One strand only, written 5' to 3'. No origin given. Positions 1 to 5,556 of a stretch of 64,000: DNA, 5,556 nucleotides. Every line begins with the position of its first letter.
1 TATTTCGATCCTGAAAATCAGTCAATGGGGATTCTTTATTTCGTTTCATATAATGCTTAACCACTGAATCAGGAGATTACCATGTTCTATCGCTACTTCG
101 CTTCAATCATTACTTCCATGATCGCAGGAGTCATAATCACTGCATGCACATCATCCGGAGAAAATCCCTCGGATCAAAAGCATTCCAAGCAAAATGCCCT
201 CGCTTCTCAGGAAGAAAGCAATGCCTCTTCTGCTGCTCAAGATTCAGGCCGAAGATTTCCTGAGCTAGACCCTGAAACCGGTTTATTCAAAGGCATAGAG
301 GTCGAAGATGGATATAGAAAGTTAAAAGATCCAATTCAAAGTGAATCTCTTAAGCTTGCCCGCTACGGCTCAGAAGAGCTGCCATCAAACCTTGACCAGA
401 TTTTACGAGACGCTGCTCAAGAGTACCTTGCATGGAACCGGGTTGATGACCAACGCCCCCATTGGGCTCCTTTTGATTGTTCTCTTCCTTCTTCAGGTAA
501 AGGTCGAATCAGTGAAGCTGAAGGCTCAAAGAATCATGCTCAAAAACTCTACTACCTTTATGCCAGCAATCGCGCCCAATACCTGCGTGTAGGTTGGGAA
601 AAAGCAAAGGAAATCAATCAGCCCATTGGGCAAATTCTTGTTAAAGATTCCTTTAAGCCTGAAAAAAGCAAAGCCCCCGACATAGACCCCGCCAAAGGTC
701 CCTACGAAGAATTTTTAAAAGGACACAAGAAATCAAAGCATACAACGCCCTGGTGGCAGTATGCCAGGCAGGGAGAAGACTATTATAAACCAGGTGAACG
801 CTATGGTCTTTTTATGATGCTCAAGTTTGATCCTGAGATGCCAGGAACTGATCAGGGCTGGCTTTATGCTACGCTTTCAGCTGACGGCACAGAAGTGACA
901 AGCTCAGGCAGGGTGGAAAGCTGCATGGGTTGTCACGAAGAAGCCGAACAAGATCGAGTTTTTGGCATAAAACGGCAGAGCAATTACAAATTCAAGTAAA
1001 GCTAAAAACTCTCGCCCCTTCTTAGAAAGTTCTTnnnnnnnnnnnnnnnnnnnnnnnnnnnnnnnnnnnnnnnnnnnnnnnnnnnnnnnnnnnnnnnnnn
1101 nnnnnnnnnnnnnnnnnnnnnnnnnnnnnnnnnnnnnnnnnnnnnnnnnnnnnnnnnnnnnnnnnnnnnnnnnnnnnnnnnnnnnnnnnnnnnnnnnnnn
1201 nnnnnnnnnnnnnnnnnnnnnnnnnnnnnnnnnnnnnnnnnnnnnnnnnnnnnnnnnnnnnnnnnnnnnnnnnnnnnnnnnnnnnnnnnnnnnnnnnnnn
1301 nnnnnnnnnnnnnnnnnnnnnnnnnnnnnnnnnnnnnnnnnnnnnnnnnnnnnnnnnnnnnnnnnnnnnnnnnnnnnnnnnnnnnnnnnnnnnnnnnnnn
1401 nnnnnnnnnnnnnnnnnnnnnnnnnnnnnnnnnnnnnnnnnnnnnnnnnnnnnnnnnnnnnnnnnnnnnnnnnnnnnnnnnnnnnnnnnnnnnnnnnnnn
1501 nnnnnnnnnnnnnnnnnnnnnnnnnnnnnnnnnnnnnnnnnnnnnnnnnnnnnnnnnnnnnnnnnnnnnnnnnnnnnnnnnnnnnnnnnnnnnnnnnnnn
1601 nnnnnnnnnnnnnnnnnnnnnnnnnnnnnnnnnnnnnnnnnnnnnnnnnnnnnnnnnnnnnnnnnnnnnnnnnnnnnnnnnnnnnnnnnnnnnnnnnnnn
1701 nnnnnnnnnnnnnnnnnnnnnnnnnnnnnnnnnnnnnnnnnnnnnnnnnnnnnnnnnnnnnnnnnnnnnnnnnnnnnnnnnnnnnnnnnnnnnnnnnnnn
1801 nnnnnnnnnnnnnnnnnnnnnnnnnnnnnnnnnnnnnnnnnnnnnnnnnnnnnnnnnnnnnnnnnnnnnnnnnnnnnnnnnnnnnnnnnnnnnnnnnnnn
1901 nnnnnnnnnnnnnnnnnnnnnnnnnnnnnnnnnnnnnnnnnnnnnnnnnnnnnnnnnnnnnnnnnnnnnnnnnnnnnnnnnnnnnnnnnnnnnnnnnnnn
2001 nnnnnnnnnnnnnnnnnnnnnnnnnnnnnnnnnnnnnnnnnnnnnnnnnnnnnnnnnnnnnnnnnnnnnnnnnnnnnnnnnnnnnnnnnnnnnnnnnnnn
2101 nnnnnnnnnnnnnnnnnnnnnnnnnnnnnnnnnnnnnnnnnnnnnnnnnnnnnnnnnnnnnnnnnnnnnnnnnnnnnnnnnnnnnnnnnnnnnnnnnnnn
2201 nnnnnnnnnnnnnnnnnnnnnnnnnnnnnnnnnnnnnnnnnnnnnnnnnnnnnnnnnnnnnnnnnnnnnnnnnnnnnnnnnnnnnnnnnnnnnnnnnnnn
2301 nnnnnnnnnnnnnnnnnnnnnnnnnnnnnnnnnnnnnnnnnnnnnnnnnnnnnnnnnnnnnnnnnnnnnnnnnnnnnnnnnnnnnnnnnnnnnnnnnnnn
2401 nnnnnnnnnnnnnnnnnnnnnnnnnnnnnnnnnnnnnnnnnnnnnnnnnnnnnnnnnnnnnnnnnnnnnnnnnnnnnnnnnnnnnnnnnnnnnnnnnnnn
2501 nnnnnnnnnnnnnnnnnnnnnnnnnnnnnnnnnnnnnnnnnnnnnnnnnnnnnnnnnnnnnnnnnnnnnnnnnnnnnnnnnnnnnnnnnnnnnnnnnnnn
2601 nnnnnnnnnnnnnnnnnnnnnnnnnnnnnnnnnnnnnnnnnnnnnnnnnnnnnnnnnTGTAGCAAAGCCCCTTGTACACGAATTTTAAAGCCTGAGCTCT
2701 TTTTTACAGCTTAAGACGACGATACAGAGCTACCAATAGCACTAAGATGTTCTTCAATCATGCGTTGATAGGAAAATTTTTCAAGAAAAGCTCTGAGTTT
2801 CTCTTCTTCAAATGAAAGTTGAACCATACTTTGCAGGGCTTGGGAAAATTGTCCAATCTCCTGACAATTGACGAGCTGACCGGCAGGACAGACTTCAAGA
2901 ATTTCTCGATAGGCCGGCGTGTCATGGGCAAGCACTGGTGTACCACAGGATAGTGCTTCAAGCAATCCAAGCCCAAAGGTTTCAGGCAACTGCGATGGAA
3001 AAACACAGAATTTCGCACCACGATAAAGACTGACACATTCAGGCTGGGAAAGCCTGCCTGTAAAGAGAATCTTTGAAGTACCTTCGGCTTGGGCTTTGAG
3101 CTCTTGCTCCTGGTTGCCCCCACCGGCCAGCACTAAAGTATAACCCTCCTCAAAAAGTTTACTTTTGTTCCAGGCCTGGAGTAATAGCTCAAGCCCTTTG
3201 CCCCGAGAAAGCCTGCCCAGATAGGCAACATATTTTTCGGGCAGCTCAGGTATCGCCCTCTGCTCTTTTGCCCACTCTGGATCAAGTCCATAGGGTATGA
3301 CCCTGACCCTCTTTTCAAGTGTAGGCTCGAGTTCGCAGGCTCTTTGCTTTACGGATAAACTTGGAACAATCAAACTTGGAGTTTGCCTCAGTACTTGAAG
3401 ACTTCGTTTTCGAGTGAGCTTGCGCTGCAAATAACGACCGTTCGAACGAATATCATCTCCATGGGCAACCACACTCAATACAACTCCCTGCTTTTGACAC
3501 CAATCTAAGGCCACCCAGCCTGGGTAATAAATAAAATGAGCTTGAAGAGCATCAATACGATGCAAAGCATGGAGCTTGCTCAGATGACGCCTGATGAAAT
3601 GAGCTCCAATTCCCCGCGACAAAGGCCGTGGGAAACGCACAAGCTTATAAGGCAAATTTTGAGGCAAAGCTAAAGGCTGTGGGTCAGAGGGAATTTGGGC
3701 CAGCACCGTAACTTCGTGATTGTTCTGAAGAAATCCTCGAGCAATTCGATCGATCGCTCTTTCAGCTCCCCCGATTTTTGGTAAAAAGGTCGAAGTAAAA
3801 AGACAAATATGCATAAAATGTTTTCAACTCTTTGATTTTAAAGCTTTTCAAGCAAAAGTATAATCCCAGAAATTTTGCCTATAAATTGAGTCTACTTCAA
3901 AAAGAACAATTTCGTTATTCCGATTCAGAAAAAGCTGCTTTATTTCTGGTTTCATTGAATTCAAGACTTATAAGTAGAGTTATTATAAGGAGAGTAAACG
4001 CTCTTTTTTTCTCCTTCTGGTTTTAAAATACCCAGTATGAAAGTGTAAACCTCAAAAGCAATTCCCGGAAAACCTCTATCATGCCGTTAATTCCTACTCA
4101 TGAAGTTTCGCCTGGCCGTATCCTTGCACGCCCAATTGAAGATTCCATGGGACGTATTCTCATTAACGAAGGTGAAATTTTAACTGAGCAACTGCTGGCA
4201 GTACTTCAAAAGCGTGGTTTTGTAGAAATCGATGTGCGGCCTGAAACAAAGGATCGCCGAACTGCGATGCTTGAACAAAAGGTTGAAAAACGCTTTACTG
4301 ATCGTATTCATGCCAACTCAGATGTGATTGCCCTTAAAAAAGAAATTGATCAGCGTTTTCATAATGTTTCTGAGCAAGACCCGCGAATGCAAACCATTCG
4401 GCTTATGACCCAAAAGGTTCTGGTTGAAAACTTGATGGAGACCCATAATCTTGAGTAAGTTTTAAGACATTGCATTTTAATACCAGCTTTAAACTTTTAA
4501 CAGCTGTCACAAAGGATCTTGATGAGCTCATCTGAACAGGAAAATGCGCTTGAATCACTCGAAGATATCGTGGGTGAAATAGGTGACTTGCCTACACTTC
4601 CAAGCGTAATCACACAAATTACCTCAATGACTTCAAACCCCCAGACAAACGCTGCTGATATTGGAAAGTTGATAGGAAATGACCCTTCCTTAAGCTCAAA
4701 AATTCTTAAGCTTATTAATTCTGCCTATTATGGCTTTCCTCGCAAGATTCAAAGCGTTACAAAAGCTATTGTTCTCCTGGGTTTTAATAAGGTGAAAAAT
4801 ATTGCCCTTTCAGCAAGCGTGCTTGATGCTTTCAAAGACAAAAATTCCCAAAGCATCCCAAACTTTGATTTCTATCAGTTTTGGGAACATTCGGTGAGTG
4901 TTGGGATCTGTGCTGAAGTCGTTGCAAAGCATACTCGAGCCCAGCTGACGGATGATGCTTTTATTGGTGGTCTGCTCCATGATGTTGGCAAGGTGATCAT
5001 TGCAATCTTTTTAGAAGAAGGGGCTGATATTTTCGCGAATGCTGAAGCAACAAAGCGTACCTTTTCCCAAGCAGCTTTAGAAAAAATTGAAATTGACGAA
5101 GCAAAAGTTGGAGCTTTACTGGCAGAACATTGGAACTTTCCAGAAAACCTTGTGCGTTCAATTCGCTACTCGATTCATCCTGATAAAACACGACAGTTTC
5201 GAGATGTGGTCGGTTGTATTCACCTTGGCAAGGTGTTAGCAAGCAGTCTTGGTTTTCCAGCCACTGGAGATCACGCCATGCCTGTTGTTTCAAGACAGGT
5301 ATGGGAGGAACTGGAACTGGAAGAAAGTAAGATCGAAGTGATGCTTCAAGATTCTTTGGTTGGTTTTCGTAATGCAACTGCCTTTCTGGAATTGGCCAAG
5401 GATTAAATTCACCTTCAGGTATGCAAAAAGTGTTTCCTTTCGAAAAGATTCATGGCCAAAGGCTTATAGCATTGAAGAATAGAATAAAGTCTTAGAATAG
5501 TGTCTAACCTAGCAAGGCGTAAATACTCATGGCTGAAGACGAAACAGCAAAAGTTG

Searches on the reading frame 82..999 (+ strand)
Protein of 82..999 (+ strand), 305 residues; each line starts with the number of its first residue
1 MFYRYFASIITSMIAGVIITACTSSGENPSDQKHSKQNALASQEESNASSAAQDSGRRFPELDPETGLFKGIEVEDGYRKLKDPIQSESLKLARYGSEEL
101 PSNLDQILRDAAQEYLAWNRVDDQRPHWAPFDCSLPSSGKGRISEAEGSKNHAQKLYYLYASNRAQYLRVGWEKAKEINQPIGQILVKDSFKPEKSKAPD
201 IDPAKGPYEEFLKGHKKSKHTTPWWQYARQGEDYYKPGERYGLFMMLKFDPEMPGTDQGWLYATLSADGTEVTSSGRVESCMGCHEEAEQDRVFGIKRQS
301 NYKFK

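Call 8: search_protein_families(library=pfam, proteins=[window:82-999:+], max_evalue=0.00001)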
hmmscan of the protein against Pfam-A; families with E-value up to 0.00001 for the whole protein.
window:82-999:+ (305 aa): 1 family
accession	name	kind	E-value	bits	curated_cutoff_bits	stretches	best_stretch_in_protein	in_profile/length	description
PF16694.10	Cytochrome_P460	-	2e-08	35.1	27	1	232-294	61-124/125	Cytochrome P460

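Call 55: find_encoding_contigs(protein=window:82-999:+, flank=10000, max_places=1)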
Protein window:82-999:+ (305 aa): 1 contig read that carries it; 1 place shown.
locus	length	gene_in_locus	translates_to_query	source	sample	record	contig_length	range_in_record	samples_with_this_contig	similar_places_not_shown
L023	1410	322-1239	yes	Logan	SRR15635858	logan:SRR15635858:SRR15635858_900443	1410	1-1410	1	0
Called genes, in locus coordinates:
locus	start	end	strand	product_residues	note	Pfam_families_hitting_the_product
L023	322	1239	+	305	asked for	PF16694:Cytochrome_P460 (weak)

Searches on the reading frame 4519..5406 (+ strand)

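Call 8: search_protein_families(library=pfam, proteins=[window:4519-5406:+], max_evalue=0.00001)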
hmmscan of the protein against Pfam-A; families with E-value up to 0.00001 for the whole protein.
window:4519-5406:+ (295 aa): 1 family
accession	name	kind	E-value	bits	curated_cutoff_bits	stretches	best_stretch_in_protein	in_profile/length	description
PF08668.18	HDOD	-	1.4e-58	198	22.9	1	24-218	1-193/196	HDOD domain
